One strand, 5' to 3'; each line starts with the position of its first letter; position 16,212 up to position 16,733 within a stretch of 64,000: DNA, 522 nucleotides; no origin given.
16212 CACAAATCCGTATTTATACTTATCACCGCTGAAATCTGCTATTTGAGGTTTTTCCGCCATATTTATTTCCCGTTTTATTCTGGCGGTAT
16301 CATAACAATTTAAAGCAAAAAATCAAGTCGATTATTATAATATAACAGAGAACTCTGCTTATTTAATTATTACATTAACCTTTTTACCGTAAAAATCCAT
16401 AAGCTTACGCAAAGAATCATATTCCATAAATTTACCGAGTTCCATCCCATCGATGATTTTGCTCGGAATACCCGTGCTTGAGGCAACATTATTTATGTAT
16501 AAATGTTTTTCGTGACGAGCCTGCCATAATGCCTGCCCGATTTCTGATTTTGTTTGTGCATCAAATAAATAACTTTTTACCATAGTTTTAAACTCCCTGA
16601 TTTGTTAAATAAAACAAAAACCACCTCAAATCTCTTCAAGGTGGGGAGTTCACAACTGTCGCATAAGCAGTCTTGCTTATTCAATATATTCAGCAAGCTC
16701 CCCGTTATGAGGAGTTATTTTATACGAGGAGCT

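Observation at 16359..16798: Self-contained promoter, ~160-nt structured RNA and terminator immediately upstream of a 74-aa XRE-type HTH gene (module copy 1 of 2)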

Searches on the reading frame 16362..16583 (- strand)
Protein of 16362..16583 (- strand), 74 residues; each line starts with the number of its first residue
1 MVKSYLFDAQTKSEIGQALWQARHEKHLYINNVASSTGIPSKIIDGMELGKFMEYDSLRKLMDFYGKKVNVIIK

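Call 11: find_homologous_proteins(query=window:16362-16583:-, max_evalue=0.001)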
Query seq(74 aa) (74 aa): 7 proteins with E <= 0.001 among 7 candidates.
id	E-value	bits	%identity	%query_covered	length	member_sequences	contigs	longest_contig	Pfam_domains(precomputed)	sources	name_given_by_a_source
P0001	6.5e-38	145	93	99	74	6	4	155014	-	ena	-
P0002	1.1e-34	135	86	100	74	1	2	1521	-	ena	-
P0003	5.8e-34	132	86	96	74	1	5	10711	-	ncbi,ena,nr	ncbi:MAG: hypothetical protein IJ532_06965 [Alphaproteobacteria bacterium]|nr:hypothetical protein [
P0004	2.6e-31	124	77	100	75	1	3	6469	-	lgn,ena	-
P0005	1.4e-28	115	75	99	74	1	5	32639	-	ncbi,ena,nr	ncbi:MAG: hypothetical protein IJ532_07490 [Alphaproteobacteria bacterium]|nr:hypothetical protein [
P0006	5.6e-27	110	71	99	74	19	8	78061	-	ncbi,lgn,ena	-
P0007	2.0e-23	99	91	72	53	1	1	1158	-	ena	-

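Call 12: search_protein_families(library=pfam, proteins=[window:16362-16583:-], max_evalue=1)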
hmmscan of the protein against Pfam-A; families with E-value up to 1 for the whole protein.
seq(74 aa): 4 families
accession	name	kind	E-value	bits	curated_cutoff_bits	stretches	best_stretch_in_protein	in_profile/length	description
PF13413.12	HTH_25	-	0.0083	16.4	24.6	1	19-53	2-36/62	Helix-turn-helix domain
PF13744.12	HTH_37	-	0.069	13.4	27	1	9-64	13-67/80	Helix-turn-helix domain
PF01803.21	LIM_bind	-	0.14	12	24.2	1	26-67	193-231/242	LIM-domain binding protein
PF12844.13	HTH_19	-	0.17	12.2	30.2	1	16-66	1-52/64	Helix-turn-helix domain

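Call 14: find_encoding_contigs(protein=P0001, flank=3000, max_places=6)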
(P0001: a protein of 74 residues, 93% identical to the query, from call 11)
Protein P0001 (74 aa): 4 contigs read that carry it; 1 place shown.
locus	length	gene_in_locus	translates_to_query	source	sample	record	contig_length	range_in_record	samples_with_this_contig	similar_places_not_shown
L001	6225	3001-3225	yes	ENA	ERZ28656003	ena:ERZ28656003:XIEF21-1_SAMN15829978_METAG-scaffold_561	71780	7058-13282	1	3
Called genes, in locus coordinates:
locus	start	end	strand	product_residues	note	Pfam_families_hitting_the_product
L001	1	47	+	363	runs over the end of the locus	PF01170:UPF0020 (faint), PF01555:N6_N4_Mtase, PF18755:RAMA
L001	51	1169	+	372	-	PF02541:Ppx-GppA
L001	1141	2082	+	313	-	PF02541:Ppx-GppA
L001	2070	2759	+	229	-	PF01728:FtsJ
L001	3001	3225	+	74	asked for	-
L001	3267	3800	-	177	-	PF03729:DUF308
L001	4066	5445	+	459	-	PF02881:SRP54_N, PF00448:SRP54, PF13401:AAA_22 (faint), PF01656:CbiA (weak), PF02978:SRP_SPB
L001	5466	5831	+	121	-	PF00886:Ribosomal_S16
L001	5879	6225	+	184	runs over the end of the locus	PF01782:RimM, PF05239:PRC, PF24986:PRC_RimM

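Call 15: find_encoding_contigs(protein=P0003, flank=3000, max_places=6)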
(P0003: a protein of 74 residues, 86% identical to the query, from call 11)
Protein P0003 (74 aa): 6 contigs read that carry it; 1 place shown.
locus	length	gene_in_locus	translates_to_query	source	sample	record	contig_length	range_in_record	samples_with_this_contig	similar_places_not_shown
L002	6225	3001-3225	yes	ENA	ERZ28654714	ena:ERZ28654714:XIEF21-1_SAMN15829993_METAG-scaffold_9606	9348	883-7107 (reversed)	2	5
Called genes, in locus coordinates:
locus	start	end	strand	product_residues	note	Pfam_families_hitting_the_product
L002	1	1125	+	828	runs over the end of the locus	PF00133:tRNA-synt_1, PF01406:tRNA-synt_1e (faint), PF09334:tRNA-synt_1g, PF13603:tRNA-synt_1_2, PF00133:tRNA-synt_1, PF09334:tRNA-synt_1g (weak), PF08264:Anticodon_1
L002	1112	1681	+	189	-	PF04390:LptE (weak)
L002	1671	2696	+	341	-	PF21694:DNA_pol3_delta_C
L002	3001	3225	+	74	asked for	-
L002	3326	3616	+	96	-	PF01386:Ribosomal_L25p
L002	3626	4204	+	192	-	PF01195:Pept_tRNA_hydro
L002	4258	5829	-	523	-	PF28550:DUF8436, PF00890:FAD_binding_2 (faint), PF01266:DAO (faint), PF03486:HI0933_like (faint), PF21688:FAD-depend_C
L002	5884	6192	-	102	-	-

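Call 16: find_encoding_contigs(protein=P0005, flank=3000, max_places=6)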
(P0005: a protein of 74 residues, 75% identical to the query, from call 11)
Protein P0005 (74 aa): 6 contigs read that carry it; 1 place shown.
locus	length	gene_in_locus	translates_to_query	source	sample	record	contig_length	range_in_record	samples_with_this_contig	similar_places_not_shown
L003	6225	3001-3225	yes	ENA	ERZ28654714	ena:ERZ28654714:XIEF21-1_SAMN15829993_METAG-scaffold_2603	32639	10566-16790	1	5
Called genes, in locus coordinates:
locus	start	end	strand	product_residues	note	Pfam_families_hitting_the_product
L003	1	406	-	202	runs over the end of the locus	PF01661:Macro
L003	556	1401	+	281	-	PF01435:Peptidase_M48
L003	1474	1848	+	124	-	PF06397:Desulfoferrod_N, PF01880:Desulfoferrodox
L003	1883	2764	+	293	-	PF02811:PHP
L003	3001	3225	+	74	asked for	-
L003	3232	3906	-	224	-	-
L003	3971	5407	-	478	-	PF00749:tRNA-synt_1c, PF19269:Anticodon_2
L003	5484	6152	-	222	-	-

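Call 17: find_encoding_contigs(protein=P0006, flank=3000, max_places=8)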
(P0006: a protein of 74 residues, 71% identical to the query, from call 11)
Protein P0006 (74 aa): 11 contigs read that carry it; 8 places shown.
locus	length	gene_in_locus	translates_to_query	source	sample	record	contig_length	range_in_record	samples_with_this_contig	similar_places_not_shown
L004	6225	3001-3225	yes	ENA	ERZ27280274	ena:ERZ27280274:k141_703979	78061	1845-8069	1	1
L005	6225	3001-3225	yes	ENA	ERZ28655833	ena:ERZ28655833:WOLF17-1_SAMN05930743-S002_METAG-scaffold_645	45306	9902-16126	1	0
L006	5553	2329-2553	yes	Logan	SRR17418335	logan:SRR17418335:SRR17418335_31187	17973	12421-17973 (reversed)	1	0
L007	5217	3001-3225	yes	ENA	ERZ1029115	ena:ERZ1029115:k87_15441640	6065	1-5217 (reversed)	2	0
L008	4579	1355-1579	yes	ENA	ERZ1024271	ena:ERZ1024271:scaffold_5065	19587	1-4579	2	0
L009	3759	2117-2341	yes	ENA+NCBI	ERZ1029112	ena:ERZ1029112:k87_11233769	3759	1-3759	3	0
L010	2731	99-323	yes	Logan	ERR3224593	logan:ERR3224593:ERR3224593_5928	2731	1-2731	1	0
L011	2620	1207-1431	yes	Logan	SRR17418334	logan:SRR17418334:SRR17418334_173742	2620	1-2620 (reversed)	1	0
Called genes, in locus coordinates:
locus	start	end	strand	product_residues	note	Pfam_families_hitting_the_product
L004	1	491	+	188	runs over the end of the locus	PF13302:Acetyltransf_3, PF00583:Acetyltransf_1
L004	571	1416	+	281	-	PF01435:Peptidase_M48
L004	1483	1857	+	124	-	PF06397:Desulfoferrod_N (weak), PF01880:Desulfoferrodox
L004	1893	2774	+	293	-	PF02811:PHP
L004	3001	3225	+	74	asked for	-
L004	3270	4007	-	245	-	-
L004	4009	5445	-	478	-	PF00749:tRNA-synt_1c, PF19269:Anticodon_2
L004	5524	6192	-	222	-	-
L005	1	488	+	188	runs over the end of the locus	PF13302:Acetyltransf_3, PF00583:Acetyltransf_1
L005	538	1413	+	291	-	PF01435:Peptidase_M48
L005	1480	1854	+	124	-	PF06397:Desulfoferrod_N (weak), PF01880:Desulfoferrodox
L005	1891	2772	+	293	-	PF02811:PHP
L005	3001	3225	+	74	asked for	-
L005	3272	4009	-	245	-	-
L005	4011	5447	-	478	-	PF00749:tRNA-synt_1c, PF19269:Anticodon_2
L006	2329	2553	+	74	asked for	-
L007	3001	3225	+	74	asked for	-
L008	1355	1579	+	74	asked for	-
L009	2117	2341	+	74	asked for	-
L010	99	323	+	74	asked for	-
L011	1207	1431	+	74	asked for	-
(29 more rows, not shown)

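Call 18: find_encoding_contigs(protein=P0002, flank=3000, max_places=6)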
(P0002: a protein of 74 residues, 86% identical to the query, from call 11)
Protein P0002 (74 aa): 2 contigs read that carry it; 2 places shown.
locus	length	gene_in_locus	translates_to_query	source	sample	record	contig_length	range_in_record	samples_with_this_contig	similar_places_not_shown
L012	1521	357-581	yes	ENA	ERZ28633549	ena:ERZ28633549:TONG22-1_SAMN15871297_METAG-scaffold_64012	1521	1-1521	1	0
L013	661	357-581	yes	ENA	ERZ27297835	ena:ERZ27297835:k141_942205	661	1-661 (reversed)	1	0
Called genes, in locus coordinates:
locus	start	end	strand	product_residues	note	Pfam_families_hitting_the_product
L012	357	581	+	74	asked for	-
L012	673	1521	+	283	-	?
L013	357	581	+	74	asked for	-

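Call 19: find_encoding_contigs(protein=P0004, flank=3000, max_places=6)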
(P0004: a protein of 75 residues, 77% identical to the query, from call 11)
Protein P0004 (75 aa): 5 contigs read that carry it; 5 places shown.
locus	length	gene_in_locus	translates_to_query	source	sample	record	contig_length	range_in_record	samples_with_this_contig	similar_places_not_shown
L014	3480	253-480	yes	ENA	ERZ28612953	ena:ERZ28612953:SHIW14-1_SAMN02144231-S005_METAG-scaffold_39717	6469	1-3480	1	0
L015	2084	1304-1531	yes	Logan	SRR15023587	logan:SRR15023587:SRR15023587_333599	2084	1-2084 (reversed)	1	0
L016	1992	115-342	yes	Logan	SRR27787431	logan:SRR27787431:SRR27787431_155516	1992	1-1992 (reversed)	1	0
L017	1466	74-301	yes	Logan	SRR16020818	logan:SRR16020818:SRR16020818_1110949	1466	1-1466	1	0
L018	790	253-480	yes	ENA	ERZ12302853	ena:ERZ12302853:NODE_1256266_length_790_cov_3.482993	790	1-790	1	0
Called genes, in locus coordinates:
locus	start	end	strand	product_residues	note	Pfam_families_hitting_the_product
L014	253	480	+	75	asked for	-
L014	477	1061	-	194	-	PF06968:BATS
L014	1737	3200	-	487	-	PF13598:DUF4139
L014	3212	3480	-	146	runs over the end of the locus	PF06961:DUF1294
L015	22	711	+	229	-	PF00589:Phage_integrase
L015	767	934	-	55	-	PF00471:Ribosomal_L33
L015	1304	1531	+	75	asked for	-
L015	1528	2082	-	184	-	?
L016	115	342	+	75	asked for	-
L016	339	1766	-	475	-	PF04055:Radical_SAM, PF06968:BATS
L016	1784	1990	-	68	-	?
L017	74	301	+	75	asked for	-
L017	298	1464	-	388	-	?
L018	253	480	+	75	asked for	-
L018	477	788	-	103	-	?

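Call 20: find_encoding_contigs(protein=P0007, flank=3000, max_places=6)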
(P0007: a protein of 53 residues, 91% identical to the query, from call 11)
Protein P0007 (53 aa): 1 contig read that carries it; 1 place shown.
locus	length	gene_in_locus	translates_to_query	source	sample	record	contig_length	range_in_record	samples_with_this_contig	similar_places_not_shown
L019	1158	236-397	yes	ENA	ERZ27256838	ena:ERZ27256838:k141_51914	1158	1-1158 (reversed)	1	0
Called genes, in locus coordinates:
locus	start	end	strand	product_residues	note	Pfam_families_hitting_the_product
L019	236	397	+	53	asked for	-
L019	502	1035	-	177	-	PF03729:DUF308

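Call 49: search_protein_families(library=pfam, alignment_id=A5, max_evalue=0.01)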
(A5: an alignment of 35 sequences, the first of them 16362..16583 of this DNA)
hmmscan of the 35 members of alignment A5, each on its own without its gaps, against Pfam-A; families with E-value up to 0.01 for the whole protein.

A. member 1, window:16362-16583:- (74 aa): 1 family
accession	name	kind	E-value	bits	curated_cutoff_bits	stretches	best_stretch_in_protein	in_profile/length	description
PF13413.12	HTH_25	-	0.0083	16.4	24.6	0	19-53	2-36/62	Helix-turn-helix domain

B. families by the number of members that match (of 35 scanned): 8 families
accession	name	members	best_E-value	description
PF13413.12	HTH_25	30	5.4e-08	Helix-turn-helix domain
PF13560.12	HTH_31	21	7.2e-10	Helix-turn-helix domain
PF01381.28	HTH_3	16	1.1e-10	Helix-turn-helix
PF12844.13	HTH_19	12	3.3e-07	Helix-turn-helix domain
PF13443.12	HTH_26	7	0.00028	Cro/C1-type HTH DNA-binding domain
PF04751.20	DarP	1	0.0035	Dual-action ribosomal maturation protein DarP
PF11043.13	Anti-RecBCD_p2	1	0.0058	Bacteriophage P22, anti-RecBCD protein 2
PF13744.12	HTH_37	1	0.0079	Helix-turn-helix domain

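Call 50: search_solved_structures(query=A5, max_evalue=1, show_alignments=2)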
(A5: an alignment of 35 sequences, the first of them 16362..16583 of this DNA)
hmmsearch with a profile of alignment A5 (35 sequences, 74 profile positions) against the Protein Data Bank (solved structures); distinct sequences matched with E-value up to 1: 88 (the best 60 are shown).
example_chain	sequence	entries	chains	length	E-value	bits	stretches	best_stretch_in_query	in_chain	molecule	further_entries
9sf2_A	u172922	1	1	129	3.9e-06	29.7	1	14-67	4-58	Transcriptional regulator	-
4ghj_A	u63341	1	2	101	1e-05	28.4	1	7-52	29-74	Probable transcriptional regulator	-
6rnz_A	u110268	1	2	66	1.5e-05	27.8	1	17-70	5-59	HTH-type transcriptional regulator DdrOC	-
2ewt_A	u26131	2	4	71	1.9e-05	27.5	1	7-69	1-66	putative DNA-binding protein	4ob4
6af3_B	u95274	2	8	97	2.7e-05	27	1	2-54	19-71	HigA antitoxin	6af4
6jq1_A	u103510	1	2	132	4.2e-05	26.4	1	15-70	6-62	Transcriptional regulator, XRE family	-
6rmq_A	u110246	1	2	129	6.6e-05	25.8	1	17-70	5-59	HTH-type transcriptional regulator DdrOC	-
6rnx_A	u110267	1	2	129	6.6e-05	25.7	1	17-70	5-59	HTH-type transcriptional regulator DdrOC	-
1y9q_A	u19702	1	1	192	8.3e-05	25.4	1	8-53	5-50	transcriptional regulator, HTH_3 family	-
4gqm_A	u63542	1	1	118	9.5e-05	25.3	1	11-51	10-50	CT009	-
3qq6_A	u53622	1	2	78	0.00034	23.5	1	13-50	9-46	HTH-type transcriptional regulator sinR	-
5tn0_A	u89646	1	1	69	0.00071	22.5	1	15-50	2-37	HTH-type transcriptional regulator SinR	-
8tac_A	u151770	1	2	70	0.00084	22.2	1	13-58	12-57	DBP48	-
9k3w_A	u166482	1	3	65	0.0013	21.6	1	19-68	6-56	Transcriptional regulator, PbsX family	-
3f51_A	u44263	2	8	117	0.0013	21.6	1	12-52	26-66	Clp gene regulator (ClgR)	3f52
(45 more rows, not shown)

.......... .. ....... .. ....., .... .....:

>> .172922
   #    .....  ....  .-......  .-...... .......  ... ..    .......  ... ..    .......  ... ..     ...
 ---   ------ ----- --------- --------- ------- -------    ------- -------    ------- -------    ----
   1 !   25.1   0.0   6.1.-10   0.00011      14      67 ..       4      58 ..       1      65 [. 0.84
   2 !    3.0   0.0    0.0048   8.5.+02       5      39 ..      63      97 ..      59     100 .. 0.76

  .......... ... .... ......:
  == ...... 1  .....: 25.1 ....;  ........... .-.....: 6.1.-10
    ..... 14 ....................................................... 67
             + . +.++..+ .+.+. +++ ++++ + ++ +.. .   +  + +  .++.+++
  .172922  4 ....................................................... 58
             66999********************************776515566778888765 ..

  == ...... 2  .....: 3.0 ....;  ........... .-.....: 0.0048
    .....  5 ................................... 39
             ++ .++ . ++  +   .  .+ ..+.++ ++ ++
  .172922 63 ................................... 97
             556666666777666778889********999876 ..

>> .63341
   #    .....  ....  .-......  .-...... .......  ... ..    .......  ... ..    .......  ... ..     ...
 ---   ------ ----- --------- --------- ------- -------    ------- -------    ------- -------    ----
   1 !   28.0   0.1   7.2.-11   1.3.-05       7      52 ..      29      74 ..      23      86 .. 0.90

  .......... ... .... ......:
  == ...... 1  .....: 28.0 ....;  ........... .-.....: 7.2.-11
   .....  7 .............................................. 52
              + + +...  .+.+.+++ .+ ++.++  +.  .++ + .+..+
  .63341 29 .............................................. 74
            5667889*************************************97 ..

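Call 51: search_protein_families(library=padloc, alignment_id=A5, max_evalue=0.01)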
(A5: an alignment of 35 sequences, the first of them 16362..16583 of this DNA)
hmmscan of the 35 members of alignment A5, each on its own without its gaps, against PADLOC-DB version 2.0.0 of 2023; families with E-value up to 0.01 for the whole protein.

A. member 1, window:16362-16583:- (74 aa): 0 families

B. families by the number of members that match (of 35 scanned): 8 families
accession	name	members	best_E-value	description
PDLC02926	HTH_VI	18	6.9e-06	-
PDLC03954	RmrA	8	6.8e-05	-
PDLC03947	RmrA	8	0.00014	-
PDLC03951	RmrA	4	0.0027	-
PDLC04142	capH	3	0.0025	capH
PDLC03943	RmrA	2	4e-05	-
PDLC00690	Effector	1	0.00097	2TM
PDLC03949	RmrA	1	0.0089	-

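Call 74: find_homologous_proteins(query=A5, max_evalue=1e-8)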
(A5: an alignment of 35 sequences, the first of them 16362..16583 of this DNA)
Query A5 (35 sequences) (74 aa, profile of the alignment): 96 proteins with E <= 1e-8 among 506 candidates.
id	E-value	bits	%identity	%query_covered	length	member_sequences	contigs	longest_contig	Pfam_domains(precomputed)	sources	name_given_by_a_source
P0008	7.4e-28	114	31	100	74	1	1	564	PF13413.13,PF13560.13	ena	-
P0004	1.3e-27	113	77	100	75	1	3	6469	-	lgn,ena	-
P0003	2.8e-27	112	86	96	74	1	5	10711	-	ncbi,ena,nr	ncbi:MAG: hypothetical protein IJ532_06965 [Alphaproteobacteria bacterium]|nr:hypothetical protein [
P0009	6.9e-27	111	33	93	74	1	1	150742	PF13413.13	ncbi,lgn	-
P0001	7.2e-27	111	93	99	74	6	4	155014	-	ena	-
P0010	1.5e-26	110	30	93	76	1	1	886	PF13413.13,PF01381.29,PF13560.13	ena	-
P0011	1.5e-26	110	30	93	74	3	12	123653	PF01381.29,PF13560.13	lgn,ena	-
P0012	1.8e-26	109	32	92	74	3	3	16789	PF12844.14,PF13413.13,PF01381.29,PF13560.13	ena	-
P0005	3.0e-26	109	75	99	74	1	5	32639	-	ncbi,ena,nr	ncbi:MAG: hypothetical protein IJ532_07490 [Alphaproteobacteria bacterium]|nr:hypothetical protein [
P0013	5.7e-26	108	34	84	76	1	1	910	PF13413.13,PF13560.13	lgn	-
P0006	5.8e-26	108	71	99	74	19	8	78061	-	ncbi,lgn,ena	-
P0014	1.0e-25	107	33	89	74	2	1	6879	PF01381.29,PF13560.13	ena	-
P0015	1.5e-25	106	34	100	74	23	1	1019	PF13413.13,PF01381.29,PF13560.13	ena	-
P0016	2.2e-25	106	29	93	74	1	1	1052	-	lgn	-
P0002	3.3e-25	105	86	100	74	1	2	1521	-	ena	-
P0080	8.8e-18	82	29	95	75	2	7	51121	PF13560.13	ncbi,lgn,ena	-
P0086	1.7e-15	74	29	95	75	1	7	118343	-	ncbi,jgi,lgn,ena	-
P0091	1.0e-14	72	29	95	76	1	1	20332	PF12844.14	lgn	-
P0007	1.1e-13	68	91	72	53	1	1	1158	-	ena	-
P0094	3.3e-13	67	-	-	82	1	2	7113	PF13413.13,PF13560.13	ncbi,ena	-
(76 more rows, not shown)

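Call 75: find_encoding_contigs(protein=P0086, flank=2500, max_places=3)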
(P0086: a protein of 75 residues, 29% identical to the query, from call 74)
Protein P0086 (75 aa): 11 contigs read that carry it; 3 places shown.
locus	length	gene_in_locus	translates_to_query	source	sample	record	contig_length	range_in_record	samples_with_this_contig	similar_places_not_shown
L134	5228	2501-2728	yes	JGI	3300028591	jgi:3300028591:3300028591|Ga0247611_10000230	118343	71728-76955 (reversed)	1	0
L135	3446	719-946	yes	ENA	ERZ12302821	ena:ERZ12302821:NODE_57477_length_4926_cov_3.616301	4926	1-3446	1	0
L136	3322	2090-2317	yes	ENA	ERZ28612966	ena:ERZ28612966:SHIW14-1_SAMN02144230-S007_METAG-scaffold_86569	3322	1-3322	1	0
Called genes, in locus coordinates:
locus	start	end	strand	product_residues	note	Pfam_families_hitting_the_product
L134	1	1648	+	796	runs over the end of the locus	PF01588:tRNA_bind, PF03483:B3_4, PF03484:B5, PF17759:tRNA_synthFbeta, PF03147:FDX-ACB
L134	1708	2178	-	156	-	-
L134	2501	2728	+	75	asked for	-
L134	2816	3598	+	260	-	PF01555:N6_N4_Mtase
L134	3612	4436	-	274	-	PF13505:OMP_b-brl (weak)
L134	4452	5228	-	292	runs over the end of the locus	PF13505:OMP_b-brl, PF01389:OmpA_membrane (weak)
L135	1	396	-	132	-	?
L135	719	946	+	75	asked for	-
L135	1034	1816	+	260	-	PF01555:N6_N4_Mtase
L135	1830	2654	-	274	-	PF13505:OMP_b-brl (weak)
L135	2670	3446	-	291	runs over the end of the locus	PF13505:OMP_b-brl, PF01389:OmpA_membrane (weak)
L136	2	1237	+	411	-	?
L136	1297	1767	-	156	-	-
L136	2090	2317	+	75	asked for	-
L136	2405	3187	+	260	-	PF01555:N6_N4_Mtase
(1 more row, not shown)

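Call 76: find_encoding_contigs(protein=P0080, flank=2500, max_places=3)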
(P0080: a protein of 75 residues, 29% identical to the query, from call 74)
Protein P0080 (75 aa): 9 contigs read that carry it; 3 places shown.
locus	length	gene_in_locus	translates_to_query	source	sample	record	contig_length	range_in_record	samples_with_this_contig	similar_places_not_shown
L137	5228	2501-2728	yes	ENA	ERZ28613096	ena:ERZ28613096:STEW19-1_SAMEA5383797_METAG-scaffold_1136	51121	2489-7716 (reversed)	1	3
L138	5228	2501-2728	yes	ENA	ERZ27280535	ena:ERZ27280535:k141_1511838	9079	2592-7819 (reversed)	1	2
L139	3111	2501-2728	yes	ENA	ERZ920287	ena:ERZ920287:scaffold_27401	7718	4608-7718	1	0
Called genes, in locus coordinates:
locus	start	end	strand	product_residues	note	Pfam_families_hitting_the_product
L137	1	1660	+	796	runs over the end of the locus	PF01588:tRNA_bind, PF03483:B3_4, PF03484:B5, PF17759:tRNA_synthFbeta, PF03147:FDX-ACB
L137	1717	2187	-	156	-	-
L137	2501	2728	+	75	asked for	PF13560:HTH_31 (weak)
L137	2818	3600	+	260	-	PF01555:N6_N4_Mtase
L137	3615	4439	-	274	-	PF13505:OMP_b-brl (weak)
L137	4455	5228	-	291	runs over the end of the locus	PF13505:OMP_b-brl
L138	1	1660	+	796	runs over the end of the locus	PF01588:tRNA_bind, PF03483:B3_4, PF03484:B5, PF17759:tRNA_synthFbeta, PF03147:FDX-ACB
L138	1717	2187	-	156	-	-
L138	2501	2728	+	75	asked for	PF13560:HTH_31 (weak)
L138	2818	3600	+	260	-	PF01555:N6_N4_Mtase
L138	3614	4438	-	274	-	PF13505:OMP_b-brl (weak)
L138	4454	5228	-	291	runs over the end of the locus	PF13505:OMP_b-brl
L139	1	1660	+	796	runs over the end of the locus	PF01588:tRNA_bind, PF03483:B3_4, PF03484:B5, PF17759:tRNA_synthFbeta, PF03147:FDX-ACB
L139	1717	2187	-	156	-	-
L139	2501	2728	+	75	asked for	PF13560:HTH_31 (weak)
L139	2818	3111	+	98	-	?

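Call 77: find_encoding_contigs(protein=P0091, flank=2500, max_places=2)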
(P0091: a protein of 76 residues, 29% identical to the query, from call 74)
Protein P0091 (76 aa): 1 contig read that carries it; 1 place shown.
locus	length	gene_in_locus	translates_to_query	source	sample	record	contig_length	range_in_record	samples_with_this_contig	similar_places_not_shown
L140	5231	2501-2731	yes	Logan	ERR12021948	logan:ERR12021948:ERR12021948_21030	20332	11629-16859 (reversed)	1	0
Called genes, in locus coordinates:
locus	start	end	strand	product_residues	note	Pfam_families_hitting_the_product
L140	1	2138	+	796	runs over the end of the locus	PF01588:tRNA_bind, PF03483:B3_4, PF03484:B5, PF17759:tRNA_synthFbeta, PF03147:FDX-ACB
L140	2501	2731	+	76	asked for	PF12844:HTH_19 (weak)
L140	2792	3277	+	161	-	-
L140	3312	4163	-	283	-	PF02272:DHHA1 (weak)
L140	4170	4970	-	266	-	PF00753:Lactamase_B, PF23023:Anti-Pycsar_Apyc1, PF12706:Lactamase_B_2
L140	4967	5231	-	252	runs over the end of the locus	PF01026:TatD_DNase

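Call 78: find_encoding_contigs(protein=P0094, flank=2500, max_places=2)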
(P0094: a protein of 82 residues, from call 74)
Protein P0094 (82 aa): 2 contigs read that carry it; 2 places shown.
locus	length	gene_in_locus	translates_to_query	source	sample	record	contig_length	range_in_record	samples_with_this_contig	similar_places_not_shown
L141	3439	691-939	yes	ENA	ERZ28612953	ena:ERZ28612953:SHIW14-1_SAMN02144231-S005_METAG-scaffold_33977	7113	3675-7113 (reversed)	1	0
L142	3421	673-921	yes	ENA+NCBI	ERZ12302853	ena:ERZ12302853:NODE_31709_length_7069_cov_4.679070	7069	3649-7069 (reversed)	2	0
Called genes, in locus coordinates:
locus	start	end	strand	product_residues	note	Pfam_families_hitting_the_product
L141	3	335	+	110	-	?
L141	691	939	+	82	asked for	PF13560:HTH_31 (weak), PF13413:HTH_25 (weak)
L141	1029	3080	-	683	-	PF13567:DUF4131, PF03772:Competence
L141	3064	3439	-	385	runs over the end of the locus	PF02684:LpxB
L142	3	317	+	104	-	?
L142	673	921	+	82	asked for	PF13560:HTH_31 (weak), PF13413:HTH_25 (weak)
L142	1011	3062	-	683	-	PF13567:DUF4131, PF03772:Competence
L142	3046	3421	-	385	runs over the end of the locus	PF02684:LpxB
